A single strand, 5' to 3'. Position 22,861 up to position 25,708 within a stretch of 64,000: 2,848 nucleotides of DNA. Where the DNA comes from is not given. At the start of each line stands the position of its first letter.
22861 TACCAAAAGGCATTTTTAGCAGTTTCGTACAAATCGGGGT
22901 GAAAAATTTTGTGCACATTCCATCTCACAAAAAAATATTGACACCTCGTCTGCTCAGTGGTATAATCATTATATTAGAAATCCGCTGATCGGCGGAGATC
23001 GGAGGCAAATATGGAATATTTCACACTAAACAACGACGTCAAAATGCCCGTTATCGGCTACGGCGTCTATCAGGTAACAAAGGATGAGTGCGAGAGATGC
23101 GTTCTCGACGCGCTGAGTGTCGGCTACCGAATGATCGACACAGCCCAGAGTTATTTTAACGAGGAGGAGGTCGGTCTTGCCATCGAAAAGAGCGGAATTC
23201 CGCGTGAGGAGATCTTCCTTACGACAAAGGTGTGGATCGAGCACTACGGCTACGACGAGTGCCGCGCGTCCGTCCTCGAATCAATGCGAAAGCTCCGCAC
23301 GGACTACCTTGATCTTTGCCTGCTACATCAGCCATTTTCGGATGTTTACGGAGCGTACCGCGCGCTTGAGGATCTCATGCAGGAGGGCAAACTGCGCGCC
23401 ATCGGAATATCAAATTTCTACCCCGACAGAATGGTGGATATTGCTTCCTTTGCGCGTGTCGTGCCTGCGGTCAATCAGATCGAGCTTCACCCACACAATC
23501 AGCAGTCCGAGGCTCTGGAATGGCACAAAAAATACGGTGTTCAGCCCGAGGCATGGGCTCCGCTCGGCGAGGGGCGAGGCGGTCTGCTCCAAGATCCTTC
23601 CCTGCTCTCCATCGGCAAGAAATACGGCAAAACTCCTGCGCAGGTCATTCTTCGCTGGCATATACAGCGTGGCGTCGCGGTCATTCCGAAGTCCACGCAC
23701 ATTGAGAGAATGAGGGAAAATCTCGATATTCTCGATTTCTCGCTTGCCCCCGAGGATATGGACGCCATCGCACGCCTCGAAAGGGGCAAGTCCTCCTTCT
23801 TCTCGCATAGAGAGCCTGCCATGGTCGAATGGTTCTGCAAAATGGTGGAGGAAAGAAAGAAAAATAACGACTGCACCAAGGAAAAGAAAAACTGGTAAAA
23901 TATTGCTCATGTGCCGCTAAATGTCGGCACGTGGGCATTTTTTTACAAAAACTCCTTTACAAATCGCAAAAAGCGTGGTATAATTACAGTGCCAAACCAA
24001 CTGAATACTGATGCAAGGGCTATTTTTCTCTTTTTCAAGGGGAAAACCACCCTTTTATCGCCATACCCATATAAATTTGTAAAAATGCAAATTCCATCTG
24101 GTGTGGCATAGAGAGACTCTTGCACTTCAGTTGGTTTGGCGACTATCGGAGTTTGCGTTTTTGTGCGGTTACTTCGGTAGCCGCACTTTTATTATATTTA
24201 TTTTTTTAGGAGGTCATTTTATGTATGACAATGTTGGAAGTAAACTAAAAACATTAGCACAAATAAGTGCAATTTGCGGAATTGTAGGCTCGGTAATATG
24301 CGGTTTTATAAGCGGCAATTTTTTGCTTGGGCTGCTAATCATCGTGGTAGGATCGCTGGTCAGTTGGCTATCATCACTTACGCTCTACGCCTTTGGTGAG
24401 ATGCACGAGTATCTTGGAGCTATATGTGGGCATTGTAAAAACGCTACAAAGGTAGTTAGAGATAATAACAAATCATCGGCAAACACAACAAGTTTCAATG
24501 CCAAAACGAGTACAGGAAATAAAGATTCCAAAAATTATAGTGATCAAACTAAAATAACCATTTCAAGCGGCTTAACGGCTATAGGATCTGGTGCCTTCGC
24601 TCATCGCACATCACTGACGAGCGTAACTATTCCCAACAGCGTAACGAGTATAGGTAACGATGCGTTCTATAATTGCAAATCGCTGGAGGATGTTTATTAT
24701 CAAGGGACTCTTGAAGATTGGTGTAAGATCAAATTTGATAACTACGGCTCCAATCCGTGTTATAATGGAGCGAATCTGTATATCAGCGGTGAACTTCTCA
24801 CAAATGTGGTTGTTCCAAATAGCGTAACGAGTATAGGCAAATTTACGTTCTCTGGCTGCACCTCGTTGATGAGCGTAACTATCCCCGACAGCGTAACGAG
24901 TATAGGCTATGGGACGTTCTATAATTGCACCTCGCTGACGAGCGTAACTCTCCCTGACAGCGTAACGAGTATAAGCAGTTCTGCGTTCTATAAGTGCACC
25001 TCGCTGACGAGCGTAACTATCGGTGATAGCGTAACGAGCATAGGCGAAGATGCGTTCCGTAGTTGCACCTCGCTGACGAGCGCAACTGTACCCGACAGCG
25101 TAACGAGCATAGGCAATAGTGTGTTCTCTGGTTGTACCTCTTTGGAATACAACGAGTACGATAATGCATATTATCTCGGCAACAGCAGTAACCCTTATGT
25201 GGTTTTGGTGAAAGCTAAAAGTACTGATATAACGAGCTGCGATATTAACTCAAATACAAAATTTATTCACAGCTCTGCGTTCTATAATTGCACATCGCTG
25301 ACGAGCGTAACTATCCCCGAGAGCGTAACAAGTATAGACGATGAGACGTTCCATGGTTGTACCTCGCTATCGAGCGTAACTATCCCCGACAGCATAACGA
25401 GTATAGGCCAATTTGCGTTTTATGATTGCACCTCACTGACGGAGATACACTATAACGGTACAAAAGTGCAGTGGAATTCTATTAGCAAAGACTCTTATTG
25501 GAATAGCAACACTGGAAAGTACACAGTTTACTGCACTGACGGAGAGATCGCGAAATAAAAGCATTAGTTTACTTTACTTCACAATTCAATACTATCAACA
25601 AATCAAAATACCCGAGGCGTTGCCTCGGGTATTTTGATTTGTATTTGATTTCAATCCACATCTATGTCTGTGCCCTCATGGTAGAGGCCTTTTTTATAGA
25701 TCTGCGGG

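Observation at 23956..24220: Unclassified, highly structured RNA of about 200 nt between a strong promoter and the LRR surface-protein gene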

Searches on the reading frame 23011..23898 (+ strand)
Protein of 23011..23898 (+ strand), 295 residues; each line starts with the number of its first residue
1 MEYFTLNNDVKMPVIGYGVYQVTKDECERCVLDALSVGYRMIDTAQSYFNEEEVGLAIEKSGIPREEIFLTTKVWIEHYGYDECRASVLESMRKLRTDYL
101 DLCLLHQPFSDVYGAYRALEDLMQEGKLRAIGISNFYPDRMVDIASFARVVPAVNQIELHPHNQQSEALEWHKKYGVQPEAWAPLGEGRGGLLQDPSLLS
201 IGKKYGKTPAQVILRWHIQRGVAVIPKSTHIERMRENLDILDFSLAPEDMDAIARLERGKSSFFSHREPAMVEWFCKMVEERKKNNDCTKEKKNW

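Call 15: find_encoding_contigs(protein=window:23011-23898:+, flank=3000, max_places=10)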
Protein window:23011-23898:+ (295 aa): 3 contigs read that carry it; 3 places shown.
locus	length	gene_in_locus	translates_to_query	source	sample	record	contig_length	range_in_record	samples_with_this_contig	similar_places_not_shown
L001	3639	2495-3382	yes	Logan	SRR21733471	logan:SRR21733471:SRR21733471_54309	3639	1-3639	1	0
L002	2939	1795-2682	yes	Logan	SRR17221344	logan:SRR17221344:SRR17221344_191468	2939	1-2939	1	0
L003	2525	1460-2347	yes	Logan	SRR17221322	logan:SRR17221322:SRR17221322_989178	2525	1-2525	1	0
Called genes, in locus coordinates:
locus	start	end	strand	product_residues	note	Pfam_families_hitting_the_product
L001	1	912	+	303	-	?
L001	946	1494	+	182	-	PF13353:Fer4_12, PF04055:Radical_SAM (weak)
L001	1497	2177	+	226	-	PF01966:HD (weak)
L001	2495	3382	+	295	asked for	PF00248:Aldo_ket_red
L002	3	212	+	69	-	?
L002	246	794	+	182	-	PF13353:Fer4_12, PF04055:Radical_SAM (weak)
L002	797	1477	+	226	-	PF01966:HD (weak)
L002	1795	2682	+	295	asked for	PF00248:Aldo_ket_red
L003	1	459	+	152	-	?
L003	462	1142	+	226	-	PF01966:HD (weak)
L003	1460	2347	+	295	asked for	PF00248:Aldo_ket_red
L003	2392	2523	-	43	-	?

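Call 20: find_related_loci(query=window:23011-23898:+, collection=genome_contigs, flank=4000)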
Query window:23011-23898:+ (295 aa) in genome_contigs; peptide patterns used: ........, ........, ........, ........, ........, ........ (x = any residue, [..] = any of these).
324 stretches matched a pattern; 177 encode a relative of the query (tblastn E <= 1e-3); the best 80 are kept; 80 distinct loci.
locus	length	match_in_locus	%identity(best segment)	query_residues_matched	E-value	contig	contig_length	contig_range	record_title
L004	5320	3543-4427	80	1-295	5e-174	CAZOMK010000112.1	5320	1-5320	MAG TPA_asm: uncultured Lachnospiraceae bacterium isolate SRP350583_co1_188 genome assembly, contig: NODE_23669_length_5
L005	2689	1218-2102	80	1-295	0e+0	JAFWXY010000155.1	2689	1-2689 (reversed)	MAG: Clostridia bacterium isolate RGIG6172 Sheep_Rectum-1__c966066, whole genome shotgun sequence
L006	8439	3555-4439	81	1-295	7e-170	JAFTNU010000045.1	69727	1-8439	MAG: Clostridia bacterium isolate RGIG3987 Roe_deer_Cecum-4__c247757, whole genome shotgun sequence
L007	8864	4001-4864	82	1-288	2e-168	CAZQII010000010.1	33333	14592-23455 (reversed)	MAG TPA_asm: uncultured Ruminococcus sp. isolate SRP225648_co1_228 genome assembly, contig: NODE_2648_length_33333_cov_8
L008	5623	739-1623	80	1-295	2e-169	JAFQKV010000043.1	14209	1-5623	MAG: Clostridia bacterium isolate RGIG1911 Goat_Cecum.Co__c1247999, whole genome shotgun sequence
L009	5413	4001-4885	80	1-295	4e-169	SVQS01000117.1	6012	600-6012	MAG: Oscillospiraceae bacterium isolate SIG623 NODE_55463_length_6012_cov_2.902464, whole genome shotgun sequence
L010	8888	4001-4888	81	1-295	3e-167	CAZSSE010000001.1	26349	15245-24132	MAG TPA_asm: uncultured Lachnospiraceae bacterium isolate SRP350583_co2_310 genome assembly, contig: NODE_2478_length_26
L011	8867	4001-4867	82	1-289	3e-167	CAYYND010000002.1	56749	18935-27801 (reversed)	MAG TPA_asm: uncultured Lachnospiraceae bacterium isolate SRP350583_co1_358 genome assembly, contig: NODE_750_length_567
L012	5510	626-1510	79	1-295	7e-166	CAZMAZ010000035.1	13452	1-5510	MAG TPA_asm: uncultured Clostridium sp. isolate SRP225648_co1_463 genome assembly, contig: NODE_11603_length_13452_cov_1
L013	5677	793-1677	78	1-295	1e-164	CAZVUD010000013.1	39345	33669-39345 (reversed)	MAG TPA_asm: uncultured Clostridium sp. isolate SRP313737_co1_45 genome assembly, contig: NODE_1629_length_39345_cov_6.3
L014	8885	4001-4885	79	1-295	6e-163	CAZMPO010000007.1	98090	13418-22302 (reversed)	MAG TPA_asm: uncultured Lachnospiraceae bacterium isolate SRP313737_co1_195 genome assembly, contig: NODE_353_length_980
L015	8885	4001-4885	77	1-295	4e-162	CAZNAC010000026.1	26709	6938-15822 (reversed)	MAG TPA_asm: uncultured Clostridium sp. isolate SRP313737_co1_189 genome assembly, contig: NODE_2853_length_26709_cov_31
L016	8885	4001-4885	76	1-295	9e-160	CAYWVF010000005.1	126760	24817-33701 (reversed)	MAG TPA_asm: uncultured Oscillospiraceae bacterium isolate SRP313737_co1_3 genome assembly, contig: NODE_177_length_1267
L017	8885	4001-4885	75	1-295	3e-159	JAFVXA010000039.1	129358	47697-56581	MAG: Oscillospiraceae bacterium isolate RGIG5472 Sheep_Colon-5__c582938, whole genome shotgun sequence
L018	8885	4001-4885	75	1-295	2e-159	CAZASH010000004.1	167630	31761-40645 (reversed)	MAG TPA_asm: uncultured Ruminococcus sp. isolate binchicken_co370_21 genome assembly, contig: NODE_111_length_167630_cov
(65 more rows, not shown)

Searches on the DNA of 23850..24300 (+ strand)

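Call 4: search_rna_families(source=window, start=23850, end=24300, threshold=evalue, max_evalue=10, show_alignments=3)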
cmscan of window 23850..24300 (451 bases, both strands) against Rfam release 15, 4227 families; matches with E-value up to 10: 8.
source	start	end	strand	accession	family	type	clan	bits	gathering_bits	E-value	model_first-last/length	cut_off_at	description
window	24031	24198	+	RF00558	L20_leader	Cis-reg; leader;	-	22.1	58.7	0.047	1-127/127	no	Ribosomal protein L20 leader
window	23850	23951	+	RF01606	plasmodium_snoR31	Gene; snRNA; snoRNA; HACA-box;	-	21.1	60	2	46-145/145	5'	small nucleolar RNA snoR31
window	23850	23952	+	RF01589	plasmodium_snoR11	Gene; snRNA; snoRNA; HACA-box;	-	19.5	80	1.5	80-207/207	5'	small nucleolar RNA snoR11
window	23850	23951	+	RF00557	L10_leader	Cis-reg; leader;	-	18.2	44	1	61-138/138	5'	Ribosomal protein L10 leader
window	24043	24120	-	RF04176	mir-3149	Gene; miRNA;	-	17.3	100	1.8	1-83/83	no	mir-3149 microRNA precursor family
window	23893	23948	+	RF04156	MIR2670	Gene; miRNA;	-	15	117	1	1-200/200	no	MIR2670 microRNA precursor family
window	24127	24179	-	RF01933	bxd_5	Gene; lncRNA;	-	13.9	50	0.72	1-57/57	no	Bithoraxoid conserved region 5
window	23850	23944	+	RF02660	icaR_3p_UTR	Cis-reg;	-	11.9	369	2.1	312-390/390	5'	icaR 3'UTR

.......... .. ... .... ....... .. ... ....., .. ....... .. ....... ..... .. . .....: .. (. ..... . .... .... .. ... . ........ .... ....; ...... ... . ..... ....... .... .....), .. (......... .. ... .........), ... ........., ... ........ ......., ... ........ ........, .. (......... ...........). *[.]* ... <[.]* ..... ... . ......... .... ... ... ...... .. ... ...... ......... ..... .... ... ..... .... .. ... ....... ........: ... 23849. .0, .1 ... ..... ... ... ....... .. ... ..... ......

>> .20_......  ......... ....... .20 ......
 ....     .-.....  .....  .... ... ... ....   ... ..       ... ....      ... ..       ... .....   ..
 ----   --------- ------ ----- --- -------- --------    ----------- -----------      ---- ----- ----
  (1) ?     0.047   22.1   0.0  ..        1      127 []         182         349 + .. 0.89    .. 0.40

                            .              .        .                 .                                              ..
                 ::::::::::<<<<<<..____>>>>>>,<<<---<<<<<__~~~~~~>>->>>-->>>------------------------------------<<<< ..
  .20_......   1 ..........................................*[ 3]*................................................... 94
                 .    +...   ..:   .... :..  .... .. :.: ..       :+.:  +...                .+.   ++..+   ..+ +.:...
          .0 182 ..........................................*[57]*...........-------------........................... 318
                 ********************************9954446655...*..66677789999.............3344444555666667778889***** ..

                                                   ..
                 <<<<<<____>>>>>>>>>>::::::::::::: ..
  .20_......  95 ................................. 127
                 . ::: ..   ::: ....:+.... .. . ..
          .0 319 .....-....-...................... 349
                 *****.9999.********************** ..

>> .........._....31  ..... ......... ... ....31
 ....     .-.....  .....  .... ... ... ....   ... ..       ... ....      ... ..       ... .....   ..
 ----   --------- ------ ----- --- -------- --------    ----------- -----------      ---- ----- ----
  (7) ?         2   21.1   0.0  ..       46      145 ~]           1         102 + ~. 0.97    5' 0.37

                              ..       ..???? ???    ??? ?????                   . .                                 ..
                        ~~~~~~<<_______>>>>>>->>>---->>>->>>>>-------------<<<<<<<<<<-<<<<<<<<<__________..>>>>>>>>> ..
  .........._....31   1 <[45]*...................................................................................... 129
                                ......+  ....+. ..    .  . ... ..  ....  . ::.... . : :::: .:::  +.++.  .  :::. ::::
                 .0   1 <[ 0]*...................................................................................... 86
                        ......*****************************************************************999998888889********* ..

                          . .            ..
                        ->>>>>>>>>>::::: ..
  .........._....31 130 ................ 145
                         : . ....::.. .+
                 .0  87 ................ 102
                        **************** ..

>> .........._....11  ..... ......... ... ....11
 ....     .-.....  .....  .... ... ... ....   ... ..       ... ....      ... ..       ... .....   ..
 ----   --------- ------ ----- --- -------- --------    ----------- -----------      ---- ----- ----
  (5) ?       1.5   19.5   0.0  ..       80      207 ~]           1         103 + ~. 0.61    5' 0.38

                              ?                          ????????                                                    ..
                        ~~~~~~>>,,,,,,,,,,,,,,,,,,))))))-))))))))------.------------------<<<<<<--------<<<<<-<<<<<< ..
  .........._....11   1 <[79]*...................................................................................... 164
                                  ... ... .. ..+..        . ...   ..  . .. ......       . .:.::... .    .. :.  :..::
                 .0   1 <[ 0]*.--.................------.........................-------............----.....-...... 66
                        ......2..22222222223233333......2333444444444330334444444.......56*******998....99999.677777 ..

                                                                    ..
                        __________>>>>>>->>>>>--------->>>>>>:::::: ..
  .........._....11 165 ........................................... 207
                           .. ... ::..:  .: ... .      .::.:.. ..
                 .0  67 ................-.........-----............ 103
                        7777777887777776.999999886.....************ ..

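Call 23: search_dna_similar(query=window:23940-24225:+, collection=phages, mode=distant, max_evalue=0.1)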
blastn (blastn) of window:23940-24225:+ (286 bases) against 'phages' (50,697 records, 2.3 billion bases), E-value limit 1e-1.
Records with a match: 1; places in all: 1; records where one place covers at least 80% of the query: 0.
Best place of each record, by identity: 80-90% 1.
By first word of the organism name: Bacteriophage 1.
By host as written in the record: - 1.
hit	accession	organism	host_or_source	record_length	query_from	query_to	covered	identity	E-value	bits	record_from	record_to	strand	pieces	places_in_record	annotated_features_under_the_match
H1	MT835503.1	Bacteriophage sp.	human fecal samples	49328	207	259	19%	87.0%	8e-8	64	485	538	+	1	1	record has no annotation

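Call 24: search_dna_similar(query=window:23940-24225:+, collection=plasmids, mode=distant, max_evalue=0.1)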
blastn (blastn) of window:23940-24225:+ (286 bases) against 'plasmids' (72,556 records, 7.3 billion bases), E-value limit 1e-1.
No match.

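Call 26: get_annotated_region(hit=H1, flank=2500)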
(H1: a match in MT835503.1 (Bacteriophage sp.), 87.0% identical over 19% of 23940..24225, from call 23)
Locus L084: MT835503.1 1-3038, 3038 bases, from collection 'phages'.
description: UNVERIFIED: Bacteriophage sp. clone scaffold_54 genomic sequence.
organism: Bacteriophage sp. (NCBI taxid 38018)
taxonomy: Viruses
host: -; source: human fecal samples; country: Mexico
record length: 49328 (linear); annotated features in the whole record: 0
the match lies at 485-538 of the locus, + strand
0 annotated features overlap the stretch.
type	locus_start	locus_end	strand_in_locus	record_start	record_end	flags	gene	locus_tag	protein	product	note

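Call 75: search_rna_families(sources=[L084, L187, L146, L170, L237, L090, L109, L128, L166, L085, L127, L196, L173, L177], threshold=gathering)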
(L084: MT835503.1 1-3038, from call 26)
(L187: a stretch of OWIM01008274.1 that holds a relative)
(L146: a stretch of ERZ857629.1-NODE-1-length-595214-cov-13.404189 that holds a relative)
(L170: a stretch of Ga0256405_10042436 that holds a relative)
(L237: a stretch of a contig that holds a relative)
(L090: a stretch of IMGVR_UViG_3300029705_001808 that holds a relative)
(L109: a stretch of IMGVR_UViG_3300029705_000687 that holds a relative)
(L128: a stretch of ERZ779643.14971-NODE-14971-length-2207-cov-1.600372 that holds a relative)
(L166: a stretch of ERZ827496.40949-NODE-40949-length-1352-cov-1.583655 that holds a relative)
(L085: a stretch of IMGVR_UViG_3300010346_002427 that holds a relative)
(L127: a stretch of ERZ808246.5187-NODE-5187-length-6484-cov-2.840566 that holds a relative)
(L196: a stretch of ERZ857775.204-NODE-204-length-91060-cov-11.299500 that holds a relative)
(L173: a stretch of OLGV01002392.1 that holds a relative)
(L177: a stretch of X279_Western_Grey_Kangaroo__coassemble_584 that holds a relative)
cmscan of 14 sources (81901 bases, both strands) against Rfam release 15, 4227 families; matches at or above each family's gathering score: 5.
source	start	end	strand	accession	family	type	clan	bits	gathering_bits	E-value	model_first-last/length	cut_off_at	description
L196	13290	13560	-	RF00230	T-box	Cis-reg; leader;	-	122.4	93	1.7e-26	1-219/219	no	T-box leader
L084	91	162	-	RF00005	tRNA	Gene; tRNA;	CL00001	66.7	29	3.2e-12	1-71/71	no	tRNA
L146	833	904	-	RF00005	tRNA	Gene; tRNA;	CL00001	66.7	29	3.2e-12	1-71/71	no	tRNA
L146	716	786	-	RF00005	tRNA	Gene; tRNA;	CL00001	66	29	4.9e-12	1-71/71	no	tRNA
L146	624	707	-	RF00005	tRNA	Gene; tRNA;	CL00001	54.9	29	5.7e-09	1-71/71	no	tRNA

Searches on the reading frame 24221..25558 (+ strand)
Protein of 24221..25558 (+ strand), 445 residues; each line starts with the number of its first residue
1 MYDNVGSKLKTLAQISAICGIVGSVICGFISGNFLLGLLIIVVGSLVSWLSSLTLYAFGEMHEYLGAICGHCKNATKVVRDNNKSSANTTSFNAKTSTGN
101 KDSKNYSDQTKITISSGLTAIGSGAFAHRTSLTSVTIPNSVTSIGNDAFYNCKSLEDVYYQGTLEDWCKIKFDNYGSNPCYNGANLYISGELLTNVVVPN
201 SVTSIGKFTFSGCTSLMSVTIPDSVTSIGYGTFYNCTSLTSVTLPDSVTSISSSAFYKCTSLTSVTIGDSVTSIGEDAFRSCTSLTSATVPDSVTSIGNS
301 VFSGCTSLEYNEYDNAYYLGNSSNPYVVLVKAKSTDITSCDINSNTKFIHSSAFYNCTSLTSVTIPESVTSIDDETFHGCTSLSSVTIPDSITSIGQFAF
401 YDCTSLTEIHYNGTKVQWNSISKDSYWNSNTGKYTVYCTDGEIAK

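Call 17: find_encoding_contigs(protein=window:24221-25558:+, flank=3000, max_places=10)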
Protein window:24221-25558:+ (445 aa): no gene with exactly this product is on record in the collection.

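Call 18: search_protein_families(library=pfam, proteins=[window:24221-25558:+])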
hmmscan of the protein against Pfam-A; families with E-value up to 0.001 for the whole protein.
window:24221-25558:+ (445 aa): 3 families
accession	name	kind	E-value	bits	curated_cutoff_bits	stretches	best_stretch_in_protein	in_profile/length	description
PF13306.12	LRR_5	-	1.1e-76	255.3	27.7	3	192-309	12-127/127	BspA type Leucine rich repeat region (6 copies)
PF13855.12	LRR_8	-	1.6e-15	57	27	0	343-385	10-53/61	Leucine rich repeat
PF05725.18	FNIP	-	5.4e-05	23.7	21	0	218-251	7-39/44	FNIP Repeat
